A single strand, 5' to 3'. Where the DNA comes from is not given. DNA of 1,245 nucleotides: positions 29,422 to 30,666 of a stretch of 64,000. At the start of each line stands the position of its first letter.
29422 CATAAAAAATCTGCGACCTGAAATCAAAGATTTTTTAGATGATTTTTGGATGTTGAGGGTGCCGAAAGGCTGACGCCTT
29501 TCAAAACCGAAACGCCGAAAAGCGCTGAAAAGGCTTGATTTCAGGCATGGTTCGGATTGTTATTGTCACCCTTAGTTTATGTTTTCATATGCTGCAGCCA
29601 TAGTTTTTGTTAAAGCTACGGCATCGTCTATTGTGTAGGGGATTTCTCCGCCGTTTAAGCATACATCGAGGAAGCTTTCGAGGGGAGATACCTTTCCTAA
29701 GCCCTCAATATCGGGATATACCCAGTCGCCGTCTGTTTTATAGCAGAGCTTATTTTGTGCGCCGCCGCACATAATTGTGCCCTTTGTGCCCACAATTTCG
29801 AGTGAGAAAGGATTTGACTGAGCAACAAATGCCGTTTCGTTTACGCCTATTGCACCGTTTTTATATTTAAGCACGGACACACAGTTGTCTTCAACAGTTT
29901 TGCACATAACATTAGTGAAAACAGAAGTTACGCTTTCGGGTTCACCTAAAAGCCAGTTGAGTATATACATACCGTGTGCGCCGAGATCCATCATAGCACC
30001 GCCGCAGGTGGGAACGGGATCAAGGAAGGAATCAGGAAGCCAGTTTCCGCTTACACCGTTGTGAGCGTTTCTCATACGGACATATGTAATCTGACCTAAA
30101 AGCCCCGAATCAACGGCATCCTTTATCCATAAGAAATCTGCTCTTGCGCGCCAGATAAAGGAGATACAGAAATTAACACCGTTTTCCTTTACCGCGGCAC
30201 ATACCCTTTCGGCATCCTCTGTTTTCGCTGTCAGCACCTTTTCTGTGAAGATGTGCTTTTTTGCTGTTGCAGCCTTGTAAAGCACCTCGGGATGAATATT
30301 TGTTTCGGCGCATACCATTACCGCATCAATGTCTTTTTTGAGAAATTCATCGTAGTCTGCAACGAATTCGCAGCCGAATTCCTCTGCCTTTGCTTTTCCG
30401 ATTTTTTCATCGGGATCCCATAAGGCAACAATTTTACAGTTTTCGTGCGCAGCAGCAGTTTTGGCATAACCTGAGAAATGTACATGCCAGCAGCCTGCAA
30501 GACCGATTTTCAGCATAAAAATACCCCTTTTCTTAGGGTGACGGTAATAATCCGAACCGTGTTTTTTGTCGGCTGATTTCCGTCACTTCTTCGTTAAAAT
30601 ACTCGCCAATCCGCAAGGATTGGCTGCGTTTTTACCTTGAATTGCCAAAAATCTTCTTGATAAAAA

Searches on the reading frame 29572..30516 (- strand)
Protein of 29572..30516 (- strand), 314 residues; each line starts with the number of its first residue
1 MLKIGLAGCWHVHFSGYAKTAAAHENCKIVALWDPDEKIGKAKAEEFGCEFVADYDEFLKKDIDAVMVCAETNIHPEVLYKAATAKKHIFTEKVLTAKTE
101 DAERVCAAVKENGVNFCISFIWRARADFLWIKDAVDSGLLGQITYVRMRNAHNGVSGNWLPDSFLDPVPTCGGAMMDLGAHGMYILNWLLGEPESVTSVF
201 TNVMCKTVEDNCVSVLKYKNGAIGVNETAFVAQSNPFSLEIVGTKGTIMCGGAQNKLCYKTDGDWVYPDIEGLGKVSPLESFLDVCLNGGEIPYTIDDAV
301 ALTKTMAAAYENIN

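Call 37: search_protein_families(library=pfam, alignment_id=A3, max_evalue=0.00001)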
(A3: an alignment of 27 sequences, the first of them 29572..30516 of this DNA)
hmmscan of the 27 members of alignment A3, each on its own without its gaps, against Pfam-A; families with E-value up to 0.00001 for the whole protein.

A. member 1, window:29572-30516:- (314 aa): 3 families
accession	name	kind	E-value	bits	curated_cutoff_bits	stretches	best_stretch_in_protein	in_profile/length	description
PF22725.1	GFO_IDH_MocA_C3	-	5.1e-25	88.3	27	1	129-248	2-123/124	GFO/IDH/MocA C-terminal domain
PF01408.29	GFO_IDH_MocA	-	6.6e-18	66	24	1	14-116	12-116/120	Oxidoreductase family, NAD-binding Rossmann fold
PF02894.22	GFO_IDH_MocA_C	-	7.5e-18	65.6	22.9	1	132-269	1-151/218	Oxidoreductase family, C-terminal alpha/beta domain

B. families by the number of members that match (of 27 scanned): 49 families (the first 25 are shown)
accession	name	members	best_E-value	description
PF19289.4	PmbA_TldD_3rd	2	2.2e-50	PmbA/TldA metallopeptidase C-terminal domain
PF00005.33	ABC_tran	2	2.7e-36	ABC transporter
PF00004.35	AAA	2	1.1e-15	ATPase family associated with various cellular activities (AAA)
PF01523.21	PmbA_TldD_1st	2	1.8e-08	PmbA/TldA metallopeptidase domain 1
PF06245.16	DUF1015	1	1.4e-112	Protein of unknown function (DUF1015)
PF00574.28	CLP_protease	1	1.3e-84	Clp protease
PF02646.22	RmuC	1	6.4e-62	RmuC family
PF01668.23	SmpB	1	7e-62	SmpB protein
PF00370.27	FGGY_N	1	3.2e-51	FGGY family of carbohydrate kinases, N-terminal domain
PF13177.12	DNA_pol3_delta2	1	1.2e-47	DNA polymerase III, delta subunit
PF00664.28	ABC_membrane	1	1.2e-45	ABC transporter transmembrane region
PF00496.27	SBP_bac_5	1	2.6e-42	Bacterial extracellular solute-binding proteins, family 5 Middle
PF05697.18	Trigger_N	1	8.7e-41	Bacterial trigger factor protein (TF)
PF05698.19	Trigger_C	1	3.3e-36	Bacterial trigger factor protein (TF) C-terminus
PF07724.20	AAA_2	1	1e-34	AAA domain (Cdc48 subfamily)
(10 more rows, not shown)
